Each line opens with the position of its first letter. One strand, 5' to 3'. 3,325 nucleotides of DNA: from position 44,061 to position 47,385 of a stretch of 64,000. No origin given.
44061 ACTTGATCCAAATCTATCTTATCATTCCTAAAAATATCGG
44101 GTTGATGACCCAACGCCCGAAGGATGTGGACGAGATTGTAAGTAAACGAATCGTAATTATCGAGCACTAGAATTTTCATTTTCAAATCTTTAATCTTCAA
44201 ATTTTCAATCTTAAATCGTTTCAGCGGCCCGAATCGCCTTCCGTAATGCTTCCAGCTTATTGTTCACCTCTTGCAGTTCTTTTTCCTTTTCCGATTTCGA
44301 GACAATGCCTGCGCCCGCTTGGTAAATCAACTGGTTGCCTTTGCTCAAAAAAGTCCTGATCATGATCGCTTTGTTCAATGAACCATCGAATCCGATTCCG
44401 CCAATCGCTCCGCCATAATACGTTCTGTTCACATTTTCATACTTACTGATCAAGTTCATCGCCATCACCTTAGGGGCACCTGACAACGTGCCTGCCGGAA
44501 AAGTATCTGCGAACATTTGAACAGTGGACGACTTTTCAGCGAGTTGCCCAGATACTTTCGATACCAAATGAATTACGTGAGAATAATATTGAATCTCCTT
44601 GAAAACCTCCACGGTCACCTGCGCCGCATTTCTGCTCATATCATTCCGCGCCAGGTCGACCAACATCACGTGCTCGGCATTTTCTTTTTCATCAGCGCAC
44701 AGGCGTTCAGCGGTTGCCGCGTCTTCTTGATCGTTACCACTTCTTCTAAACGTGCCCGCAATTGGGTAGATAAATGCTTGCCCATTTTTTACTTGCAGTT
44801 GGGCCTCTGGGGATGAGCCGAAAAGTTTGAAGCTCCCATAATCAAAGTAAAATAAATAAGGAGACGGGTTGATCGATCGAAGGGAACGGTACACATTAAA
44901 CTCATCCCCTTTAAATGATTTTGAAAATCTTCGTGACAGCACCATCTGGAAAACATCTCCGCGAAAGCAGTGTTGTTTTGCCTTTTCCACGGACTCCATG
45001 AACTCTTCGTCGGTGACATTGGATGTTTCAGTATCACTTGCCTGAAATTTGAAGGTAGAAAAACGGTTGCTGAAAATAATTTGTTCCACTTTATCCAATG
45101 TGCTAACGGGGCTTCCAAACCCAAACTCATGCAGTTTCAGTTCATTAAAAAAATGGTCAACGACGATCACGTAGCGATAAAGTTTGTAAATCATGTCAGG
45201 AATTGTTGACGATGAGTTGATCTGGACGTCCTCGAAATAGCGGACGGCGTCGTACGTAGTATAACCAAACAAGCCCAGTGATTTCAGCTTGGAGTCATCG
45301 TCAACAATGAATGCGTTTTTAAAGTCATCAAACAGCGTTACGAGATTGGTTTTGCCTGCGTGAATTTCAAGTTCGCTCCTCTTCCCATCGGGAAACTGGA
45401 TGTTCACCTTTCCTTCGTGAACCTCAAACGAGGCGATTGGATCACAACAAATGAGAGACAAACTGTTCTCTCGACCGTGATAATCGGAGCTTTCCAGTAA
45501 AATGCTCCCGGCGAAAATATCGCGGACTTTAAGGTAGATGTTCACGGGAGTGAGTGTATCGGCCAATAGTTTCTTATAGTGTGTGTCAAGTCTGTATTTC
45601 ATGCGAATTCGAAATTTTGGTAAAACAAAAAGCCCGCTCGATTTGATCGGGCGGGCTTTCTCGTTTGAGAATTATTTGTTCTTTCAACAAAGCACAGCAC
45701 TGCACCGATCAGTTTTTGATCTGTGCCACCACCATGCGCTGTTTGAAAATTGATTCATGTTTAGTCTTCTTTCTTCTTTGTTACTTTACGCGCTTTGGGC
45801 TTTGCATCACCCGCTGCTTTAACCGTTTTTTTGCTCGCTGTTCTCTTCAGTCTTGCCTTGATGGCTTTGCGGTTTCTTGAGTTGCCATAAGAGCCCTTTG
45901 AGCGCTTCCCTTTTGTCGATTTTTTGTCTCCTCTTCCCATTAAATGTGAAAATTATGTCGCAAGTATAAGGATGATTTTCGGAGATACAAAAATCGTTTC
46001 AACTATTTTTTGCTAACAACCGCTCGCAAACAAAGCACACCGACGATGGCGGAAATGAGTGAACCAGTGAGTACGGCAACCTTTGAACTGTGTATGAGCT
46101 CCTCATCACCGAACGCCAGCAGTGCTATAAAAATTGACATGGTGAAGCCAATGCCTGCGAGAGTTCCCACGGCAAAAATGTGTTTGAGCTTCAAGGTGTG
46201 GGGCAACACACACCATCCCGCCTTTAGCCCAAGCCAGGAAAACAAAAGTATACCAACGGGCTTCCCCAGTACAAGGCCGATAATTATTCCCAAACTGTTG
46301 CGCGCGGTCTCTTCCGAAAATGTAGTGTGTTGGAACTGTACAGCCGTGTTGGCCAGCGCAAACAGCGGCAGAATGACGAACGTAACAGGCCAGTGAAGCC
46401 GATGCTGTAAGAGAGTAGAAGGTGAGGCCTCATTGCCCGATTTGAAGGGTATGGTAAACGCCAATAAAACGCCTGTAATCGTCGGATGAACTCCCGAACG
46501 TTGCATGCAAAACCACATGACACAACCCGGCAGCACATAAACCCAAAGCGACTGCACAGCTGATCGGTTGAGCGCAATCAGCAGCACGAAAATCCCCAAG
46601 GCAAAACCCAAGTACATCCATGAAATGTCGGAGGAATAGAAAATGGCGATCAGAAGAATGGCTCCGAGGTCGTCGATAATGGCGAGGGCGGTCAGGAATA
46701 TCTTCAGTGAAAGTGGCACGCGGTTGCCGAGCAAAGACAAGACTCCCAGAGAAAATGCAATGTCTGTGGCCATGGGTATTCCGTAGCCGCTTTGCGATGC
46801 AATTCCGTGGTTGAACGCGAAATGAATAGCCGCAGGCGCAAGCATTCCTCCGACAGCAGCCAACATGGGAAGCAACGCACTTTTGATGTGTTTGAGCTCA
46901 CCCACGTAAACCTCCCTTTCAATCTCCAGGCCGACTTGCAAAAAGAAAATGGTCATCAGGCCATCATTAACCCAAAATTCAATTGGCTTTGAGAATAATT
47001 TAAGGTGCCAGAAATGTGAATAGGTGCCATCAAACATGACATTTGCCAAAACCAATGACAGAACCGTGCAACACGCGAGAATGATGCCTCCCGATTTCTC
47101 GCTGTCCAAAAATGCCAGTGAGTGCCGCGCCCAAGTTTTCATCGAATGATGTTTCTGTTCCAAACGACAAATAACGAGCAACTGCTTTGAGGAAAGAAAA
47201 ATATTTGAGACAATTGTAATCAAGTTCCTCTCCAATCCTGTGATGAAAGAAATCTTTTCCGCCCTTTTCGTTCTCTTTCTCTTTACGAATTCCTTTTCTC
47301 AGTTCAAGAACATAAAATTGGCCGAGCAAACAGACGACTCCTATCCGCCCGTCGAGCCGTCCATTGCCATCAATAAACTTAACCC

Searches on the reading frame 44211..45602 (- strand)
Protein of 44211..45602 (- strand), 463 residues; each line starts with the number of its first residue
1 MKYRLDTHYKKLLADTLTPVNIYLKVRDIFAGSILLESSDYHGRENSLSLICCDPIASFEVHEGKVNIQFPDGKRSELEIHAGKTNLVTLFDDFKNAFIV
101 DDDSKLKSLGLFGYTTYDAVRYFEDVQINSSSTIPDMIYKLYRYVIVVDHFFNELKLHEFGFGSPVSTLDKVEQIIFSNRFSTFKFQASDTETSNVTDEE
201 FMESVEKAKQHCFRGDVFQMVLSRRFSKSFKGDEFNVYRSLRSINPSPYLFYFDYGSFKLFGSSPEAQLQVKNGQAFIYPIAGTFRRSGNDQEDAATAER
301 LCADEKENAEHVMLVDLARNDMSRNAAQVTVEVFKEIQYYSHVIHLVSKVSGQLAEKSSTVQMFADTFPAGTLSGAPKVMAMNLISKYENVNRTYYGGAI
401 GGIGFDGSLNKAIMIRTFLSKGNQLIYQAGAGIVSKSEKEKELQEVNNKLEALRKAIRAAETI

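Call 8: search_protein_families(library=pfam, proteins=[window:44211-45602:-])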
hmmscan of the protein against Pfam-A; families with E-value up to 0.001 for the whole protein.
window:44211-45602:- (463 aa): 2 families
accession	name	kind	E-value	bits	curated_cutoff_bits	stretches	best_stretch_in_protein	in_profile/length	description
PF00425.24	Chorismate_bind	-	2.7e-77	260.2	27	1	198-449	2-257/257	chorismate binding enzyme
PF04715.19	Anth_synt_I_N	-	2.9e-24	86.4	23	1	15-156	1-139/140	Anthranilate synthase component I, N terminal region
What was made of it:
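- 44211..45602 (-): trpE (anthranilate synthase component I), first gene of the regulated operon. Pfam Chorismate_bind 2.7e-77 and Anth_synt_I_N 2.9e-24 (call 8).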

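Call 9: find_related_loci(query=window:44211-45602:-, collection=genome_contigs, flank=3000)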
Query window:44211-45602:- (463 aa) in genome_contigs; peptide patterns used: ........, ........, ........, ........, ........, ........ (x = any residue, [..] = any of these).
600 stretches matched a pattern (row limit reached: there are more); 570 encode a relative of the query (tblastn E <= 1e-3); the best 80 are kept; 80 distinct loci.
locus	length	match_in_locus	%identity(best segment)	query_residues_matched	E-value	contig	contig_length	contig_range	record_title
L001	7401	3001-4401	73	1-463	0e+0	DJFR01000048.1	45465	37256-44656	MAG TPA_asm: Flammeovirgaceae bacterium UBA5867 UBA5867_contig_2998, whole genome shotgun sequence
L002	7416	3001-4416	71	1-463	0e+0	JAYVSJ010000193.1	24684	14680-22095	MAG: Chryseolinea sp. isolate GL74_DN_concoct_21_sub GL74_DN_concoct_21_sub_192, whole genome shotgun sequence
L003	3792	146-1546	71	1-463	0e+0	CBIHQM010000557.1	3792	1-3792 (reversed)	MAG TPA_asm: uncultured Chryseolinea sp. isolate SRR18156213_binner12_Refined_19 genome assembly, contig: ERZ27336873.14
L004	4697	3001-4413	71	1-463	0e+0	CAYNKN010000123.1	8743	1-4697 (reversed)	MAG TPA_asm: uncultured Chryseolinea sp. isolate SRP072547_co2_250 genome assembly, contig: NODE_16287_length_8743_cov_3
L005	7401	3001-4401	70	1-463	0e+0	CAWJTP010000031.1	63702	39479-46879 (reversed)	MAG: uncultured Cytophagales bacterium isolate MFD04212.bin.3.37 genome assembly, contig: contig_76104, whole genome sho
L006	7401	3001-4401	70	1-463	0e+0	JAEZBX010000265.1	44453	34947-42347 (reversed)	MAG: Bacteroidetes bacterium isolate OH_CBrB_217 k127_2605143, whole genome shotgun sequence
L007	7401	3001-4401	70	1-463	0e+0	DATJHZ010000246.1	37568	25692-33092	MAG TPA_asm: Cyclobacteriaceae bacterium isolate SMAG_U15525 k141_5413848, whole genome shotgun sequence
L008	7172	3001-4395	68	1-463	0e+0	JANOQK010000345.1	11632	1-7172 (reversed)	MAG: Bacteroidia bacterium isolate VAR_4_metabat_348_sub VAR_4_k141_844116, whole genome shotgun sequence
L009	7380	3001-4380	70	1-463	0e+0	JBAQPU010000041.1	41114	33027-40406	MAG: Cyclobacteriaceae bacterium isolate MFD03278_ilm_asm_bin6 k127_39106, whole genome shotgun sequence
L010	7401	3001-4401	68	1-463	0e+0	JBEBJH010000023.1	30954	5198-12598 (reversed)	MAG: Cyclobacteriaceae bacterium isolate SF2_4 NODE_548_length_30954_cov_7.647318, whole genome shotgun sequence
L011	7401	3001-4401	68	1-463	0e+0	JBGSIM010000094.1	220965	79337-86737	MAG: Cyclobacteriaceae bacterium isolate JTS-AC130 k141_4348236, whole genome shotgun sequence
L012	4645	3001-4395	68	1-463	0e+0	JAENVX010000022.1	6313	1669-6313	MAG: Bacteroidia bacterium isolate 3_4_m_bin10 c_000000142429, whole genome shotgun sequence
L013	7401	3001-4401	67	1-463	0e+0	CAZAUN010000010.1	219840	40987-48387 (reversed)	MAG TPA_asm: uncultured Ohtaekwangia sp. isolate SRP329715_co2_6 genome assembly, contig: NODE_85_length_219840_cov_32.6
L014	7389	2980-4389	66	1-463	0e+0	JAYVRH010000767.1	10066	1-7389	MAG: Cyclobacteriaceae bacterium isolate GL73_DN_concoct_124_sub GL73_DN_concoct_124_sub_766, whole genome shotgun seque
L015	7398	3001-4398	67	1-463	0e+0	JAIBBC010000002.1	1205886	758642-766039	MAG: Cyclobacteriaceae bacterium isolate SSF30 NODE_5_length_1205886_cov_91.197466, whole genome shotgun sequence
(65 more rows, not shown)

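Call 10: search_protein_families(library=ncbifam, proteins=[window:44211-45602:-], max_evalue=0.01)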
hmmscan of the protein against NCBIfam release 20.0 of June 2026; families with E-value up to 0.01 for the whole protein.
window:44211-45602:- (463 aa): 26 families (the best 25 are shown)
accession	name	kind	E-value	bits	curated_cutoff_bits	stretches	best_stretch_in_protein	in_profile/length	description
TIGR00564.1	trpE_most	equivalog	1.3e-119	400.3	517.7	1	14-457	1-454/455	anthranilate synthase component I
TIGR01820.1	TrpE-arch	equivalog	3.2e-110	369.5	512.05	1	19-457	1-448/449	anthranilate synthase component I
NF010086.0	PRK13571.1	equivalog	2.6e-101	339.7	693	1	9-463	27-503/510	anthranilate synthase component I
NF010079.0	PRK13564.1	equivalog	6e-85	286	471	1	104-461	139-515/521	anthranilate synthase component 1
NF010087.0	PRK13572.1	equivalog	8e-81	271.9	580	1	15-458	7-432/435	anthranilate synthase component I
NF010089.0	PRK13574.1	equivalog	2.1e-79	267.5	527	1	74-457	48-418/421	anthranilate synthase component I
TIGR00565.1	trpE_proteo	equivalog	2.8e-75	254.1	494.65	1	83-461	100-497/498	anthranilate synthase component I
TIGR01824.1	PabB-clade2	equivalog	1.2e-72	245.1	408.55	1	113-453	5-355/355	aminodeoxychorismate synthase, component I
NF006563.0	PRK09070.1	equivalog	7.6e-72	242.3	514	1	84-458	64-445/447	aminodeoxychorismate synthase component I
NF004610.0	PRK05940.1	equivalog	3.7e-69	233.7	568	1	110-460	103-462/467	anthranilate synthase component I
TIGR00553.1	pabB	equivalog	6.4e-67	226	328.4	1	112-451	2-327/329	aminodeoxychorismate synthase component I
NF010081.0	PRK13566.1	equivalog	2.9e-65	220.8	645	1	81-461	132-511/729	anthranilate synthase component I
NF010082.0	PRK13567.1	equivalog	3.7e-64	217.2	576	1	6-452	2-462/468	anthranilate synthase component I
TIGR01815.1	TrpE-clade3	equivalog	9.8e-59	199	739.15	1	86-462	125-500/717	anthranilate synthase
NF012009.0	PRK15465.1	equivalog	5.2e-58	196.7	622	1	34-453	32-447/453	aminodeoxychorismate synthase component 1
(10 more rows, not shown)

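Call 16: find_related_loci(query=window:44211-45602:-, collection=metagenome_contigs, flank=1500)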
Query window:44211-45602:- (463 aa) in metagenome_contigs; peptide patterns used: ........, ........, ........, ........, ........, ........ (x = any residue, [..] = any of these).
600 stretches matched a pattern (row limit reached: there are more); 496 encode a relative of the query (tblastn E <= 1e-3); the best 80 are kept; 80 distinct loci.
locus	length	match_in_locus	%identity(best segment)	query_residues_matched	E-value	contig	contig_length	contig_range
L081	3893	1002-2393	85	1-463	0e+0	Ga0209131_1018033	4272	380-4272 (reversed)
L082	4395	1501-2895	77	1-463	0e+0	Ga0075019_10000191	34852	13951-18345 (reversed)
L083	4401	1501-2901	73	1-463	0e+0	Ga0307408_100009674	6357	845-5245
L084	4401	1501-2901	71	1-463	0e+0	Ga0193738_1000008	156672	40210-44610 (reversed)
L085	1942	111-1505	72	3-463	0e+0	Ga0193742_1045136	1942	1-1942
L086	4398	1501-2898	68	1-463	0e+0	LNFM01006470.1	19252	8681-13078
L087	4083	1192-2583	68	2-463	0e+0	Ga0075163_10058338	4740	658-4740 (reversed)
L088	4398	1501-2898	69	1-463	0e+0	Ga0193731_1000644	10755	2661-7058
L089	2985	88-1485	68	1-463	0e+0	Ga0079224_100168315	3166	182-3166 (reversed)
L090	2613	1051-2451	68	1-463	0e+0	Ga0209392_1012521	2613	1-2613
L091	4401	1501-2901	67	1-463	0e+0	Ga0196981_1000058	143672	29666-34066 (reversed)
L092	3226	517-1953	66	2-463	0e+0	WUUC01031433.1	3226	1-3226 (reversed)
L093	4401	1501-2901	66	1-463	0e+0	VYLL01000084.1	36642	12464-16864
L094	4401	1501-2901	68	1-463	0e+0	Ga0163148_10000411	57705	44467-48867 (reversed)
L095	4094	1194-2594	69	1-463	0e+0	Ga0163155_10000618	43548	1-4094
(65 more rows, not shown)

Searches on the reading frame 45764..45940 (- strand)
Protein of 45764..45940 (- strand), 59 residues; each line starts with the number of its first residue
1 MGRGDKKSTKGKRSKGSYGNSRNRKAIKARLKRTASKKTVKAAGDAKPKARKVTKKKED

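Call 8: search_protein_families(library=pfam, proteins=[window:45764-45940:-])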
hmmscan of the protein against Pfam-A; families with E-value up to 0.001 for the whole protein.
window:45764-45940:- (59 aa): 0 families

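Call 10: search_protein_families(library=ncbifam, proteins=[window:45764-45940:-], max_evalue=0.01)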
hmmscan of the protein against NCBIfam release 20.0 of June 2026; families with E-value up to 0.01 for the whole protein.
window:45764-45940:- (59 aa): 1 family
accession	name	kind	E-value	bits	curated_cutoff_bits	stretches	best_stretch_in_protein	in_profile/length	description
TIGR04560.1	ribo_THX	equivalog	2.6e-10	40.1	26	1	1-26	1-26/26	30S ribosomal protein THX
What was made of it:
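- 45761..45940 (-): 30S ribosomal protein bTHX gene (59 aa, Lys-rich C-terminal tail). NCBIfam TIGR04560 ribo_THX, E = 2.6e-10, 40.1 bits against a cut-off of 26 (call 10).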

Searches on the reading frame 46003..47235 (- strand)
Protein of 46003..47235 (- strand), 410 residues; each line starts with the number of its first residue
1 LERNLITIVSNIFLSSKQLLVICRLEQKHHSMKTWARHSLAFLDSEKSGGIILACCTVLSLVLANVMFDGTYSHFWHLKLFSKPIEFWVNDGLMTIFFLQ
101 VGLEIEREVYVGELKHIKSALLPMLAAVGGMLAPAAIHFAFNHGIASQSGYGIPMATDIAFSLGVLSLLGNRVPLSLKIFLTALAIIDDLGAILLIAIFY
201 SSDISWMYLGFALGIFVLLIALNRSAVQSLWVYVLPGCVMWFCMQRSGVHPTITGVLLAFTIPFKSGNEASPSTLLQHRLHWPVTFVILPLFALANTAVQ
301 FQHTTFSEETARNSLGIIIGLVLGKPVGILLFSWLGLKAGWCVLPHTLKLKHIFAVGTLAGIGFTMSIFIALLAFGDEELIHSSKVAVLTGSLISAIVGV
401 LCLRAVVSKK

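Call 8: search_protein_families(library=pfam, proteins=[window:46003-47235:-])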
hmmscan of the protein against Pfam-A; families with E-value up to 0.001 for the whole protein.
window:46003-47235:- (410 aa): 1 family
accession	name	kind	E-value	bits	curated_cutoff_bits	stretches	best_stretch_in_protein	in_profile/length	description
PF06965.17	Na_H_antiport_1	-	4.5e-138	460.6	23.5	1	42-403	3-374/374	Na+/H+ antiporter 1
